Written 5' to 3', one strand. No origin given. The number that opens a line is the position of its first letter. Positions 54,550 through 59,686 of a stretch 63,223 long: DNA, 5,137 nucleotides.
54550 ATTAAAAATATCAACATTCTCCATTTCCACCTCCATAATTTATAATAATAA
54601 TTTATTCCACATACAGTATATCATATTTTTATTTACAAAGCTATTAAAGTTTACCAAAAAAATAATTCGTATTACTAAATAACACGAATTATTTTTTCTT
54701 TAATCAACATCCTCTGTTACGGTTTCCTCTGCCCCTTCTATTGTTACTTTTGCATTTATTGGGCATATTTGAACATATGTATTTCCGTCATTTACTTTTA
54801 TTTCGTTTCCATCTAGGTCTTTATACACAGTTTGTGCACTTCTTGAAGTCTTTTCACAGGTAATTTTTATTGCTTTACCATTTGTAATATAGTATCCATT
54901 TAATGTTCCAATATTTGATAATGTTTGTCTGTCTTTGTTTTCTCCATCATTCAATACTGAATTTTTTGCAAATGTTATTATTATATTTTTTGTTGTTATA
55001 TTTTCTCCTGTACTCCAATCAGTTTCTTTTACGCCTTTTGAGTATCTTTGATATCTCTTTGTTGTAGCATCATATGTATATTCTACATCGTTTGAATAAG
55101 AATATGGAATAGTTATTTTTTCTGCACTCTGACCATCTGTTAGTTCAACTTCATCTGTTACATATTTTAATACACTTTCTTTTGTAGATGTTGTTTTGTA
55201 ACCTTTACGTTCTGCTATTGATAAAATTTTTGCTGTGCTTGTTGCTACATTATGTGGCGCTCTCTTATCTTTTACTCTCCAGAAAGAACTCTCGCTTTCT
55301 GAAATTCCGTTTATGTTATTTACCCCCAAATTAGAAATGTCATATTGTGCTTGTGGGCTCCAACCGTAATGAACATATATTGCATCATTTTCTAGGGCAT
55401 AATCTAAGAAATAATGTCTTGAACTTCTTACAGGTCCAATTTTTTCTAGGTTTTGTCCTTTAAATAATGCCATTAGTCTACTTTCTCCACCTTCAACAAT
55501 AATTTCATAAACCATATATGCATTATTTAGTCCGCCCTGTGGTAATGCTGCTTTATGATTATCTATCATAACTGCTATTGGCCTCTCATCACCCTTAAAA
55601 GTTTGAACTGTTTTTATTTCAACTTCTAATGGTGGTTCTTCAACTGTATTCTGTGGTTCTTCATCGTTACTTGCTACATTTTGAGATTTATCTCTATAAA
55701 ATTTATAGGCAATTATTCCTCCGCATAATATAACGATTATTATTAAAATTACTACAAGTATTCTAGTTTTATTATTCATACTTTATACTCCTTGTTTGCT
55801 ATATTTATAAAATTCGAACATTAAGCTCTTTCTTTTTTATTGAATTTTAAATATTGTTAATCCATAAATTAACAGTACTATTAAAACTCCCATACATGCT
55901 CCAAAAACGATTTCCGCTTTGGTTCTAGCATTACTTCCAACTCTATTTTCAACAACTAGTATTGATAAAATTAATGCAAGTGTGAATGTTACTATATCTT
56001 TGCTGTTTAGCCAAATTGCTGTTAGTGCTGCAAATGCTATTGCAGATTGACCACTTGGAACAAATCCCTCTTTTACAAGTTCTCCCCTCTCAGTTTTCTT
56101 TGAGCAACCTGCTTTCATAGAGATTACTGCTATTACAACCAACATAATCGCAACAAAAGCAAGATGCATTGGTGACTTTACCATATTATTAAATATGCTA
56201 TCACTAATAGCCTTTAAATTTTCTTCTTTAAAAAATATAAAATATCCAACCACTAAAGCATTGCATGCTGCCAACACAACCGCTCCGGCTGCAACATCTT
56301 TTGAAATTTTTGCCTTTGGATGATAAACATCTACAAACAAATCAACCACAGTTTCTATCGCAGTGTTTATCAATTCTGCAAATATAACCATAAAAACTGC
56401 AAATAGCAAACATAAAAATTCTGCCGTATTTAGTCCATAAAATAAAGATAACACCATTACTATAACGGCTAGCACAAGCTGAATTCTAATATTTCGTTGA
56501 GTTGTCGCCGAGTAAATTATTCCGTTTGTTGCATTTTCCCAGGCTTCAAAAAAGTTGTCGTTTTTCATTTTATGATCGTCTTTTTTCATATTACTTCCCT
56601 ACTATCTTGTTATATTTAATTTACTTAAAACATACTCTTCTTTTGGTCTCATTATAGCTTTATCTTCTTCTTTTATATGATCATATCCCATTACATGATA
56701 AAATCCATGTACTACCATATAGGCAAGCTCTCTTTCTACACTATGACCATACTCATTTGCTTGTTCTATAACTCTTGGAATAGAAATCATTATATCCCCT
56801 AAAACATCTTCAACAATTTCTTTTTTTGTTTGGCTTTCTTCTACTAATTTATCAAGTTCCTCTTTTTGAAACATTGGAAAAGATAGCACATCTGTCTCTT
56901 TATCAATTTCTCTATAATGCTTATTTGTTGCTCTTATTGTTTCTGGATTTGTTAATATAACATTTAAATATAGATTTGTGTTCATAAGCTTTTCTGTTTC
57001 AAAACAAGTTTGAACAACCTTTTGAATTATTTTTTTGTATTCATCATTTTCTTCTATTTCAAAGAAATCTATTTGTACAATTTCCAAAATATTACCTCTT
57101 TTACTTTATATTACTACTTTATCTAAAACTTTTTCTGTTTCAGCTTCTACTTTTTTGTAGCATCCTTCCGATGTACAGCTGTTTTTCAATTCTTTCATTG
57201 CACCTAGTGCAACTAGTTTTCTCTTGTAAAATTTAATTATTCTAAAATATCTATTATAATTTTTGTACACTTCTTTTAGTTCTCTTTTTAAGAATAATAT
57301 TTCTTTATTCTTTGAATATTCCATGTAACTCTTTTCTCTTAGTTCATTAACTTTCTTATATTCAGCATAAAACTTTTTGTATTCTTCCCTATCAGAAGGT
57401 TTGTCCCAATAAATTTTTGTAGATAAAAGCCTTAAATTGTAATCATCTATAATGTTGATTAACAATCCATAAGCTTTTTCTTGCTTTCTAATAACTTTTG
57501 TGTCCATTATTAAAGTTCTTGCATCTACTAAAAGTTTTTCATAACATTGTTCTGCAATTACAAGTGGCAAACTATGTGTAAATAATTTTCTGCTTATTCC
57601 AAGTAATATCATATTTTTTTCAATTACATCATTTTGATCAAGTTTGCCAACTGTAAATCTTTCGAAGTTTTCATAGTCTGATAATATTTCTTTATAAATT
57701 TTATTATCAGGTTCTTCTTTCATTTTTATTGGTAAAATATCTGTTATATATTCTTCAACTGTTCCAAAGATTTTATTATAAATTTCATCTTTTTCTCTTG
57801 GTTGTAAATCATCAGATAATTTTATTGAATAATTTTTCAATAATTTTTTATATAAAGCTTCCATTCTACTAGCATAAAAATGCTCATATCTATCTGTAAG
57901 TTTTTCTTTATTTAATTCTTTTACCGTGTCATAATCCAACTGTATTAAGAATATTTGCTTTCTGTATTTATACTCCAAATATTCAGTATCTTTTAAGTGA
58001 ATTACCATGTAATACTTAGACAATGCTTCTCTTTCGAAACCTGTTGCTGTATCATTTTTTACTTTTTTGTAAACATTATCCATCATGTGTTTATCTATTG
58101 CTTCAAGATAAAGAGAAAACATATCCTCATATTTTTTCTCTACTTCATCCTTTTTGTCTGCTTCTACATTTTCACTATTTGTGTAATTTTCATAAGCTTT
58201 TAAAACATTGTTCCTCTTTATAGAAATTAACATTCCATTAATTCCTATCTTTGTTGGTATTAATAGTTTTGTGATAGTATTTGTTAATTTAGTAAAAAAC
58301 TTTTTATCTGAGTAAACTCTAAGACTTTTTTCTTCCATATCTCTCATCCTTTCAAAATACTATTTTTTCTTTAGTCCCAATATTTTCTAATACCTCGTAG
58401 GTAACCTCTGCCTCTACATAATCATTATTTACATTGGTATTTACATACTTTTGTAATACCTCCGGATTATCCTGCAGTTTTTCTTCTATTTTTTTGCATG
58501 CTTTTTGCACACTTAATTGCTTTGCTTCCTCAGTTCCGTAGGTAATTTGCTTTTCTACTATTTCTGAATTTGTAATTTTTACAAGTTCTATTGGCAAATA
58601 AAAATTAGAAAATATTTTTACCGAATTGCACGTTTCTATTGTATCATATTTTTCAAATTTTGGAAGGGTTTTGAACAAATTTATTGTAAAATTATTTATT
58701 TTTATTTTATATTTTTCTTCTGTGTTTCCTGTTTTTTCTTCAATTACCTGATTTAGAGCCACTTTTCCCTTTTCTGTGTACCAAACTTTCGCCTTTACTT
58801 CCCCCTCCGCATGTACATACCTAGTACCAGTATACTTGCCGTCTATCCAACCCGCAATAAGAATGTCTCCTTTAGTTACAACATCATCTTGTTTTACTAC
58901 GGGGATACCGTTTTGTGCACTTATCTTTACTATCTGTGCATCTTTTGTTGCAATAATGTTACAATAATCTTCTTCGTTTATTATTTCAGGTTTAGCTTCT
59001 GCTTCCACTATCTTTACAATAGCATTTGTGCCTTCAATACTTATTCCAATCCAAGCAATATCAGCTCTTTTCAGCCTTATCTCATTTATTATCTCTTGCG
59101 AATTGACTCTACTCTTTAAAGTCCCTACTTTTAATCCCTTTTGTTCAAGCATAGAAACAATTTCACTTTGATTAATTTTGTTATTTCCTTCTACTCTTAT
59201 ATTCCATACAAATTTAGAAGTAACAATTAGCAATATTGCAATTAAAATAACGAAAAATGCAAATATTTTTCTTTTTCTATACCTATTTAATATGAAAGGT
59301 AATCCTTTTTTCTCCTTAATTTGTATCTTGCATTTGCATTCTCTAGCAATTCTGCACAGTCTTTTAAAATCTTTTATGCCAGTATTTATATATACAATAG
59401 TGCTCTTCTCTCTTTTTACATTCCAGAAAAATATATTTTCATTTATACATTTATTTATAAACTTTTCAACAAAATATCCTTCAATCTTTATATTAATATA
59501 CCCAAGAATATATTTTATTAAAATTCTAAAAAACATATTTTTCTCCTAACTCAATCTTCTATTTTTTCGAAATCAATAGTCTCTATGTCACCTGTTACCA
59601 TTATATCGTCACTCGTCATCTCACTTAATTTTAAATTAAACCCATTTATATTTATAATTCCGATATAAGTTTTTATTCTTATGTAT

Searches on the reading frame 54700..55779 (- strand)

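Call 58: search_protein_families(library=pfam, proteins=[window:54700-55779:-], max_evalue=0.001)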
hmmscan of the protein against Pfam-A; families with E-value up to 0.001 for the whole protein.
window:54700-55779:- (359 aa): 2 families
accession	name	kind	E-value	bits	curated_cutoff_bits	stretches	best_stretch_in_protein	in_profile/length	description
PF11258.13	DUF3048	-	1.8e-45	155.2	25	1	63-195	12-148/148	Protein of unknown function (DUF3048) N-terminal domain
PF17479.7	DUF3048_C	-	3.2e-26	92.4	25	1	222-336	1-114/114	Protein of unknown function (DUF3048) C-terminal domain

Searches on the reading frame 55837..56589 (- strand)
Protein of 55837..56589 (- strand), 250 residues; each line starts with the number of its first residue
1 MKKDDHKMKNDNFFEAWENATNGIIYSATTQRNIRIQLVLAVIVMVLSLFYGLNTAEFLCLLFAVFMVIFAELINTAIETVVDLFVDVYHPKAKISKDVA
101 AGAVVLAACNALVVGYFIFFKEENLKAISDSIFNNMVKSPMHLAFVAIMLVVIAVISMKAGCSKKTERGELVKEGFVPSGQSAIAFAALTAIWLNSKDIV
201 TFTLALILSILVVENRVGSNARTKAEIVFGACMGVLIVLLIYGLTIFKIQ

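Call 58: search_protein_families(library=pfam, proteins=[window:55837-56589:-], max_evalue=0.001)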
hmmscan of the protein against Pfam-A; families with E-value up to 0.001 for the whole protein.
window:55837-56589:- (250 aa): 2 families
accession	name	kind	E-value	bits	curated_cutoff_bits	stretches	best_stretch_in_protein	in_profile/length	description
PF01219.24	DAGK_prokar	-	8.3e-32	109.5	22.3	1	19-119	2-102/102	Prokaryotic diacylglycerol kinase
PF01569.27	PAP2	-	8.8e-05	22.7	27.2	0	167-243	47-123/130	PAP2 superfamily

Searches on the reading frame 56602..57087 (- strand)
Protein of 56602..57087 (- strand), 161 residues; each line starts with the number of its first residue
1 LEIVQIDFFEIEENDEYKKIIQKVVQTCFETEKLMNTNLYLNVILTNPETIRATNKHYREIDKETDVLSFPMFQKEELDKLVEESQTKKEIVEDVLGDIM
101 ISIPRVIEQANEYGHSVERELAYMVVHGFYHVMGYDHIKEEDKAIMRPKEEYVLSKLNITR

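Call 58: search_protein_families(library=pfam, proteins=[window:56602-57087:-], max_evalue=0.001)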
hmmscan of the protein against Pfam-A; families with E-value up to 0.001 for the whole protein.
window:56602-57087:- (161 aa): 1 family
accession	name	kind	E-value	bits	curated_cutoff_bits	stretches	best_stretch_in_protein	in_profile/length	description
PF02130.23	YbeY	-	2.7e-41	140.9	25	1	13-157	3-129/129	Endoribonuclease YbeY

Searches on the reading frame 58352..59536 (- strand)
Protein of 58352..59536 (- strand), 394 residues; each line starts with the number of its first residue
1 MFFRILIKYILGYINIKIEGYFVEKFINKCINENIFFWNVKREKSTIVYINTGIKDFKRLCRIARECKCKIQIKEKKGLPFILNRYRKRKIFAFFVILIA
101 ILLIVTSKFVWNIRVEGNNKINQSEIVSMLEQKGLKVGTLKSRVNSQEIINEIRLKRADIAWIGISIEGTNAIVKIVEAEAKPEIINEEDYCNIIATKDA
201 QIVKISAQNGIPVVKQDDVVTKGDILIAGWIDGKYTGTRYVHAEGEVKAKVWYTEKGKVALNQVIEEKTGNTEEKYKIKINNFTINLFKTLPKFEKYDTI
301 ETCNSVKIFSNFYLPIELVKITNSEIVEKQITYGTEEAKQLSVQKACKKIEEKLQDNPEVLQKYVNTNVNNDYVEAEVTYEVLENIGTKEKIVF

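Call 58: search_protein_families(library=pfam, proteins=[window:58352-59536:-], max_evalue=0.001)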
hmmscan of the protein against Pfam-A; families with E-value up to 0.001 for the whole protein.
window:58352-59536:- (394 aa): 1 family
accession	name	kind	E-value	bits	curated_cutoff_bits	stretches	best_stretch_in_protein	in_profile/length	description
PF06898.16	YqfD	-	4.3e-122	408.1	25.2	1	8-386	1-379/379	Putative stage IV sporulation protein YqfD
